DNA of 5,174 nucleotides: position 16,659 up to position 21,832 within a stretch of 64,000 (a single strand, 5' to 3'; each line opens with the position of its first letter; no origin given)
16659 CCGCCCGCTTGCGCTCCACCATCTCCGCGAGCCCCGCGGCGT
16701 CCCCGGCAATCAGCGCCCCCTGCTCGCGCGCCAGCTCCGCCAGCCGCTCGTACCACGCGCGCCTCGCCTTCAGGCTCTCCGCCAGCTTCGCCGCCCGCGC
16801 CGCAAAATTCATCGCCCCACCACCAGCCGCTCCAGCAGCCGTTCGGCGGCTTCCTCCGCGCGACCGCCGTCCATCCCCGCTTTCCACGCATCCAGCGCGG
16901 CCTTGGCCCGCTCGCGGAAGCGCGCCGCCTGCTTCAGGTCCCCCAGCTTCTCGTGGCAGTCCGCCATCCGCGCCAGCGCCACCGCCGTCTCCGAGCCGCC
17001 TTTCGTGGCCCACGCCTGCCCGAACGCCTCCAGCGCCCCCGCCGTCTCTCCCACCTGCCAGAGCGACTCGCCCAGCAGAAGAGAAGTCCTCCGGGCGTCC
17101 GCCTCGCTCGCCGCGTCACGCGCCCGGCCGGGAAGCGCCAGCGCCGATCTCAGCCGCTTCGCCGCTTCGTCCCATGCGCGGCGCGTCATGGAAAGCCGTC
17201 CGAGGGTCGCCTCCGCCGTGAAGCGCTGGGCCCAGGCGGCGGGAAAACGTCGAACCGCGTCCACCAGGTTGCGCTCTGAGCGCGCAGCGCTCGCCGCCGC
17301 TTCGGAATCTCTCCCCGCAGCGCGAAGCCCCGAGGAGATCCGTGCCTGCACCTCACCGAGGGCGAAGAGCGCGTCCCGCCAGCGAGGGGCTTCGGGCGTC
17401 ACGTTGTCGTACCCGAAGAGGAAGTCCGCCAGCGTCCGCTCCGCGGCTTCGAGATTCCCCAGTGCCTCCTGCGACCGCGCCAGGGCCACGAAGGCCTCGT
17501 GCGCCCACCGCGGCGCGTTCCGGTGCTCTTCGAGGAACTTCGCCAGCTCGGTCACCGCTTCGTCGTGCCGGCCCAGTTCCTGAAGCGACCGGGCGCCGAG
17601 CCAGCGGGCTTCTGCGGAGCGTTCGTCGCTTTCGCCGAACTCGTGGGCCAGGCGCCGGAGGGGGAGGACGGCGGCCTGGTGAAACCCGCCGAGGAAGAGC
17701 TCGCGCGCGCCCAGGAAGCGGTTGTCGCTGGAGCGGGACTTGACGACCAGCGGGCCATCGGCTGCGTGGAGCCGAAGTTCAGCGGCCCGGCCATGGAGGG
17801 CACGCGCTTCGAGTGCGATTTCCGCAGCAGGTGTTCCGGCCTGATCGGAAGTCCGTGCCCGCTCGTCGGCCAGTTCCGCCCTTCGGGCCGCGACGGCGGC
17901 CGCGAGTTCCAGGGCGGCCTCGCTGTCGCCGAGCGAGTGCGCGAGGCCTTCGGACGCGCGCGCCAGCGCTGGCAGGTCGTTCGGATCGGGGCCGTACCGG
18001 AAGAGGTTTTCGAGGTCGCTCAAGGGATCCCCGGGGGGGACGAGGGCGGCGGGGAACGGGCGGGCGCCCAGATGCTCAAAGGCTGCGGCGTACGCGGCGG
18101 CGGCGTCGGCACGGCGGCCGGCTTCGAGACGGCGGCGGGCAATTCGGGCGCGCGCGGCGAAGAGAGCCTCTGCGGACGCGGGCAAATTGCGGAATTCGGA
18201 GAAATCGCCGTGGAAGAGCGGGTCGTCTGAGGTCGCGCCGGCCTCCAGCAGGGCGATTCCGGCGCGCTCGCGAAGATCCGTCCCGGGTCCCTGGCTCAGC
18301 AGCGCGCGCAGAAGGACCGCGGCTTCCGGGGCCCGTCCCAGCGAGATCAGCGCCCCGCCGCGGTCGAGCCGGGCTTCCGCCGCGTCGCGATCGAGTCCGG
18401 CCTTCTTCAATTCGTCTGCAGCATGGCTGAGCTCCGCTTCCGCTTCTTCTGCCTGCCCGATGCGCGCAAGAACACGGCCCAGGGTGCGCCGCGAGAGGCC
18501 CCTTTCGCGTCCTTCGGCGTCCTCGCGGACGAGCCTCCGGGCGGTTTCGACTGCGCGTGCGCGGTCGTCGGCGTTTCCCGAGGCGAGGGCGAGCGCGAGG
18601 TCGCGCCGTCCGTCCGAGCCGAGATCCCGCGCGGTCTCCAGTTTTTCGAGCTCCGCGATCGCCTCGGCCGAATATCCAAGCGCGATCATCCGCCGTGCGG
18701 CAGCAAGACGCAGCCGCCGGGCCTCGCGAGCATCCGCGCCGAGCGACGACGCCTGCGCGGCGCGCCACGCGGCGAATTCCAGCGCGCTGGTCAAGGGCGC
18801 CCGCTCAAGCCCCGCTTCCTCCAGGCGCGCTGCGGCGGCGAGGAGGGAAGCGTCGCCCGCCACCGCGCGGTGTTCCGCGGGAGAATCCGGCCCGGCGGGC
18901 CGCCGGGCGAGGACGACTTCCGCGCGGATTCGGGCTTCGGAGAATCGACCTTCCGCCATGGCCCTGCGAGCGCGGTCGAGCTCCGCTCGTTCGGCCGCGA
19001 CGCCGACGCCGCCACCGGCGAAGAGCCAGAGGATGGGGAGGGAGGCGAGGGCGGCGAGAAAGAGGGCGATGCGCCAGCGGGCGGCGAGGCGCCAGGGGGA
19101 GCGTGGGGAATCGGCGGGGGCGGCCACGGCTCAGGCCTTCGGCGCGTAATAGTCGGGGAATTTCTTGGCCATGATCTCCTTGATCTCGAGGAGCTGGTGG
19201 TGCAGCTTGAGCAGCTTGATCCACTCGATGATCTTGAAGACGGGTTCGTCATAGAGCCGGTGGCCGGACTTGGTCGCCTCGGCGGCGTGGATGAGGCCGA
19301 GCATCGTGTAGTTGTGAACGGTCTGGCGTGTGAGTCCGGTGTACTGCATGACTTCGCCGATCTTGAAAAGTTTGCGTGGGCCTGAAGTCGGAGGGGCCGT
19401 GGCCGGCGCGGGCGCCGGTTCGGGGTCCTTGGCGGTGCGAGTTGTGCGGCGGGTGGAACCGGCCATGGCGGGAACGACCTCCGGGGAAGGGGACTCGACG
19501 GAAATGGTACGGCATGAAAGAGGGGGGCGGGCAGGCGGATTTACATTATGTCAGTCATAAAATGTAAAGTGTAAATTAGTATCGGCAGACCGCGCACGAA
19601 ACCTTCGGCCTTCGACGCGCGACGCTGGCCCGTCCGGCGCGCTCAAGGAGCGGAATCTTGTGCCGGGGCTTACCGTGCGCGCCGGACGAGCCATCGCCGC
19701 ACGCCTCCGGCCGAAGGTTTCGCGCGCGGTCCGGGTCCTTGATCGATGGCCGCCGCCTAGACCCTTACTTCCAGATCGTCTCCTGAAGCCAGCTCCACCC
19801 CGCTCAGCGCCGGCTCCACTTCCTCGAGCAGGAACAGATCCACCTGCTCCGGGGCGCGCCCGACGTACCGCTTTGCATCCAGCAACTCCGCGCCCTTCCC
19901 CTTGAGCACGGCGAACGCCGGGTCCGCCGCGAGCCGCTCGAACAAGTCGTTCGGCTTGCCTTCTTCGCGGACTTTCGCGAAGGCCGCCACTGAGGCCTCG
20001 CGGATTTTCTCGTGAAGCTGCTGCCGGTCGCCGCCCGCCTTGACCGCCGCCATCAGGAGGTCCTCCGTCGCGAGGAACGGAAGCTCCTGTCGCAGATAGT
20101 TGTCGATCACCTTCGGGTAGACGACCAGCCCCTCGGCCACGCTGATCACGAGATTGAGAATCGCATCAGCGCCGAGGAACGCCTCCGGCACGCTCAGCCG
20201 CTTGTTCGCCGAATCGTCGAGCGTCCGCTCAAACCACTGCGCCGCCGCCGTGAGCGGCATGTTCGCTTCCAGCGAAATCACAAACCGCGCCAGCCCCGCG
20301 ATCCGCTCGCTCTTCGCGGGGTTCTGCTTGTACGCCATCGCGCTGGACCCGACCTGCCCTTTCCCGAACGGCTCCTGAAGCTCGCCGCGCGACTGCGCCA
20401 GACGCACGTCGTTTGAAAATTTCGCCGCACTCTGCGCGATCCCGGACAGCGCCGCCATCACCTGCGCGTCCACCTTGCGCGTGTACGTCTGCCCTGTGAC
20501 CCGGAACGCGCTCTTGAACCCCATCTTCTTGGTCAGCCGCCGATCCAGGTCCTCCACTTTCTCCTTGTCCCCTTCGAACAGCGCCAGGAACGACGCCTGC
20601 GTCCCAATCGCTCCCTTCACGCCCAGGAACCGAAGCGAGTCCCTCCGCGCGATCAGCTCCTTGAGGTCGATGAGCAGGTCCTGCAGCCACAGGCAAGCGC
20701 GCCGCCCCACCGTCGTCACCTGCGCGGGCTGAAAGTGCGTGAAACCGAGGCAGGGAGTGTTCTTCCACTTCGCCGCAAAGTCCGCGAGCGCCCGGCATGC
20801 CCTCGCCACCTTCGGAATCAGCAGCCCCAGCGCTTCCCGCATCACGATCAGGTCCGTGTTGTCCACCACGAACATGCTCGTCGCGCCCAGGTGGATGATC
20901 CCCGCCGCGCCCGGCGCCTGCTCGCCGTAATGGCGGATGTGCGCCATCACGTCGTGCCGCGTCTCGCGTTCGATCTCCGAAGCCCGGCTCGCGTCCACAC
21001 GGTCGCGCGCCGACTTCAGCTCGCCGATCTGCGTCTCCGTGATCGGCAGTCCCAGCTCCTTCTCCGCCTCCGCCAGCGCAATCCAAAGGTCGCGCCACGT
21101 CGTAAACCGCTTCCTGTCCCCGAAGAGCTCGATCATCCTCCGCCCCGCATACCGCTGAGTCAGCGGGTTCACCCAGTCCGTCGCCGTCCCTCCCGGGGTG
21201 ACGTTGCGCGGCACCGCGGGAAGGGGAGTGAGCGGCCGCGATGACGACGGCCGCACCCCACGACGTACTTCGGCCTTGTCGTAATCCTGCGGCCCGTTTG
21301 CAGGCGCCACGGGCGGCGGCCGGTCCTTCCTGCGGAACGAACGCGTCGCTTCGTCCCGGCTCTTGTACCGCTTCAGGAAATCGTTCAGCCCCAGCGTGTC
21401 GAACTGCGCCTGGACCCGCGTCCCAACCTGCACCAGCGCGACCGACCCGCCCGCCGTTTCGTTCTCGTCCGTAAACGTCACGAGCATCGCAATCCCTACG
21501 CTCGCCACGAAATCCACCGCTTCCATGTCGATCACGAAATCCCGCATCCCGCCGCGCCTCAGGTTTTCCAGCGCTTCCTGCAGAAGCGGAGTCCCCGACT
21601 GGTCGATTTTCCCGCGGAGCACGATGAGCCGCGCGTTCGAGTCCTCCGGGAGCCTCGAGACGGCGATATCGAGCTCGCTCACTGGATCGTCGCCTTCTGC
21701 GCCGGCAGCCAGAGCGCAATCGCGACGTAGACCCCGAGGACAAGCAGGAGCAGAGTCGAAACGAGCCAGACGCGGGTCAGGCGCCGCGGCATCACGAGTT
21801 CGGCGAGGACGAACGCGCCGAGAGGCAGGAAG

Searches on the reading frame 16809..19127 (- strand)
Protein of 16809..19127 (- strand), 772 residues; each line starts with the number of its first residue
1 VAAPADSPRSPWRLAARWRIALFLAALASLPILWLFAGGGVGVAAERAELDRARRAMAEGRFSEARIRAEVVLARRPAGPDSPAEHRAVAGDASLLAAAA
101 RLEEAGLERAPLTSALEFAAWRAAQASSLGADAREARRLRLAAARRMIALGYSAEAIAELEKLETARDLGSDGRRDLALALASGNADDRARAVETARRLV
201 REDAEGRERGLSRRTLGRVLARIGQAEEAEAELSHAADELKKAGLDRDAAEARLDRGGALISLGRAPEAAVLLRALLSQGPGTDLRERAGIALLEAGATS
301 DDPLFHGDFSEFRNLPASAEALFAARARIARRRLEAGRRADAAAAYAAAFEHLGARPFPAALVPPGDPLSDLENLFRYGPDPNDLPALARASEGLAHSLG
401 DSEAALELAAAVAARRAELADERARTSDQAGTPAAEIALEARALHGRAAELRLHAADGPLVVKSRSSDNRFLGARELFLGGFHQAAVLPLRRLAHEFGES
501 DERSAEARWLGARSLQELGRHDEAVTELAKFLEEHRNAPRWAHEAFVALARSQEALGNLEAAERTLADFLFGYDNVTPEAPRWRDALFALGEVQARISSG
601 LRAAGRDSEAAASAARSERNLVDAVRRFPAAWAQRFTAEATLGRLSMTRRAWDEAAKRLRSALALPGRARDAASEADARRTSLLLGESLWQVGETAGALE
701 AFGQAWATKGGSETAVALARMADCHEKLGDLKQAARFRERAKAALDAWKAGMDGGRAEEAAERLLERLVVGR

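Call 67: search_protein_families(library=pfam, proteins=[window:16809-19127:-], max_evalue=0.001)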
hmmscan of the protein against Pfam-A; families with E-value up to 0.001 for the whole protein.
window:16809-19127:- (772 aa): 2 families
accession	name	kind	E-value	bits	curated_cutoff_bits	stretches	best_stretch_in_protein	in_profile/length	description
PF14559.12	TPR_19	-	8.5e-05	23.3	25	0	690-740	2-50/68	Tetratricopeptide repeat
PF12895.13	ANAPC3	-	0.00017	22.3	27.2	0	462-530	18-81/82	Anaphase-promoting complex, cyclosome, subunit 3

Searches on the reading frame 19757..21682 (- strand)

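Call 67: search_protein_families(library=pfam, proteins=[window:19757-21682:-], max_evalue=0.001)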
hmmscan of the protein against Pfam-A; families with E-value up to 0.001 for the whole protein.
window:19757-21682:- (641 aa): 4 families
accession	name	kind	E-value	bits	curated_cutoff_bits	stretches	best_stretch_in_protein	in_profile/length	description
PF00206.25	Lyase_1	-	1.3e-20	74.5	27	1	199-468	31-310/312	Lyase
PF10397.14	ADSL_C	-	4.5e-19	69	32.7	1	535-615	1-77/79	Adenylosuccinate lyase C-terminus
PF01740.26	STAS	-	4.3e-13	49.4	22.6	1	12-112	5-106/106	STAS domain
PF13466.11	STAS_2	-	4.1e-10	40.1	29.2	1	20-99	1-79/80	STAS domain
